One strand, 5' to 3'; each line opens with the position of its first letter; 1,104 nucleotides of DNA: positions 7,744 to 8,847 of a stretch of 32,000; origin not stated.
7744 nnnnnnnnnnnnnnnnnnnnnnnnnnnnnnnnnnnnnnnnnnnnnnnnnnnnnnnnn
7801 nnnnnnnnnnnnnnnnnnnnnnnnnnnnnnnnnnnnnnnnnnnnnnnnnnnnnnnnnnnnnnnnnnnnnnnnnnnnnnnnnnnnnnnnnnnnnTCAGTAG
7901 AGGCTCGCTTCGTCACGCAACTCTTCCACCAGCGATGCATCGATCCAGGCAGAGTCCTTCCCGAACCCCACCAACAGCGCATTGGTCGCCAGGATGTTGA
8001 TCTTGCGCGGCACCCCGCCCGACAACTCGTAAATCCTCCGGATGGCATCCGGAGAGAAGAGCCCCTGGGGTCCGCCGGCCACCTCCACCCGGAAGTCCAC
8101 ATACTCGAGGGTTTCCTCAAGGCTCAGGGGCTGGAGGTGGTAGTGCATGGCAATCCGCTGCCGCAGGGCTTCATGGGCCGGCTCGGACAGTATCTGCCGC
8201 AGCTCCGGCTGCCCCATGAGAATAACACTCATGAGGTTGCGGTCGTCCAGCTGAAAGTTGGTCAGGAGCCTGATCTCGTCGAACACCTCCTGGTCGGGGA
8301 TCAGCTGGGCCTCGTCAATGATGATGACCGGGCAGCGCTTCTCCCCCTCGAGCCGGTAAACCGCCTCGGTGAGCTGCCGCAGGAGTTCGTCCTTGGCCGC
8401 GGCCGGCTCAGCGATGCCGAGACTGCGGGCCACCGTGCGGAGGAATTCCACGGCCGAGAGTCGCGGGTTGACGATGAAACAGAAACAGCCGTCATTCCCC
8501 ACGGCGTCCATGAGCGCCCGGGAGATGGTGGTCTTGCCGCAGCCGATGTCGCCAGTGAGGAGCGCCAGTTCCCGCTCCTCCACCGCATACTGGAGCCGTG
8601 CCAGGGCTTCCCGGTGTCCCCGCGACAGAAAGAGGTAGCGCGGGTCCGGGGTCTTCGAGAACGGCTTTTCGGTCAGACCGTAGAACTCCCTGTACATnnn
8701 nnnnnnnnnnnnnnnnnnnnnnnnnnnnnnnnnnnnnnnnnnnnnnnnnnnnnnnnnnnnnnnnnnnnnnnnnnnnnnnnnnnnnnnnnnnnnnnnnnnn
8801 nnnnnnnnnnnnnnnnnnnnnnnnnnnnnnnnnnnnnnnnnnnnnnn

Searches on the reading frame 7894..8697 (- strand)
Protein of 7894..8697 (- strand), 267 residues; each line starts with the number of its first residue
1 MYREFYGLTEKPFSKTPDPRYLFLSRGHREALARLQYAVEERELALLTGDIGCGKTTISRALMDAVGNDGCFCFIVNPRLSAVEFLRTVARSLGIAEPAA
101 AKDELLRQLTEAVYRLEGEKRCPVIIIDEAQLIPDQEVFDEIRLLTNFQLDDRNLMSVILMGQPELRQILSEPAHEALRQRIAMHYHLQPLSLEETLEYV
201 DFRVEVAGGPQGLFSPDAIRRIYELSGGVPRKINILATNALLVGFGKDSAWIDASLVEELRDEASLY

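Call 4: search_protein_families(library=pfam, proteins=[window:7894-8697:-], max_evalue=0.01)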
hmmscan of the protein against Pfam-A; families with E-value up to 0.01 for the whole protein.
window:7894-8697:- (267 aa): 15 families
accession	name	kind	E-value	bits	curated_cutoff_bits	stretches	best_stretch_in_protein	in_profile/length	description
PF13401.12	AAA_22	-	2.5e-23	83.2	27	1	41-170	4-130/130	AAA domain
PF13191.12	AAA_16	-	3.5e-07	31.3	32.6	1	29-137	9-148/167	AAA ATPase domain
PF13173.12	AAA_14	-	4.7e-06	27.1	27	1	43-197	3-129/129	AAA domain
PF01637.24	ATPase_2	-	4.9e-05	23.7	33.2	1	31-233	7-222/225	ATPase domain predominantly from Archaea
PF00004.35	AAA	-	5.9e-05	24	21.2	1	46-136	2-72/131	ATPase family associated with various cellular activities (AAA)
PF13604.12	AAA_30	-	9.6e-05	22.6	27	1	37-139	13-106/191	AAA domain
PF02367.23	TsaE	-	0.00017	22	26.6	1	32-68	11-47/128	Threonylcarbamoyl adenosine biosynthesis protein TsaE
PF25201.1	nSTAND6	-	0.00066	20.2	27.7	1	29-141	5-121/148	Novel STAND NTPase 6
PF09848.15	SLFN-g3_helicase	-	0.00068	19.4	24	1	43-140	2-98/354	Schlafen group 3, DNA/RNA helicase domain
PF20720.3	nSTAND3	-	0.00077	19.6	27.2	1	31-74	6-49/155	Novel STAND NTPase 3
PF00448.28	SRP54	-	0.0012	19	22.7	1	45-156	4-119/196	SRP54-type protein, GTPase domain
PF24883.2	NPHP3_N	-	0.0015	19.2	24.8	1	41-110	21-95/164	Nephrocystin 3, N-terminal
PF13238.12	AAA_18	-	0.0026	18.6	29.4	1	46-85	2-44/128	AAA domain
PF13245.12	AAA_19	-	0.0034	18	25.1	1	41-154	10-119/134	AAA domain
PF00005.33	ABC_tran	-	0.005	17.9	25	0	34-64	3-33/137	ABC transporter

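Call 54: search_protein_families(library=ncbifam, proteins=[window:7894-8697:-], max_evalue=0.001)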
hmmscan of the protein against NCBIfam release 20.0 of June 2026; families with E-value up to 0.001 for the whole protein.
window:7894-8697:- (267 aa): 4 families
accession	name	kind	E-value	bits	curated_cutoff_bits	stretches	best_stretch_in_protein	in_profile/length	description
TIGR03015.1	pepcterm_ATPase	hypoth_equivalog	5.6e-71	239.1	324.5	1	1-261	1-263/269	XrtA/PEP-CTERM system-associated ATPase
TIGR00150.1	T6A_YjeE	equivalog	9.3e-05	22.3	60.1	1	34-71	14-51/135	tRNA (adenosine(37)-N6)-threonylcarbamoyltransferase complex ATPase subunit type 1 TsaE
NF007601.2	PRK10247.1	equivalog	0.00052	19.6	292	0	26-60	11-45/204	iron efflux ABC transporter ATP-binding subunit FetA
NF007931.0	PRK10646.1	equivalog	0.00059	19.8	246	0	34-70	20-56/153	tRNA (adenosine(37)-N6)-threonylcarbamoyltransferase complex ATPase subunit type 1 TsaE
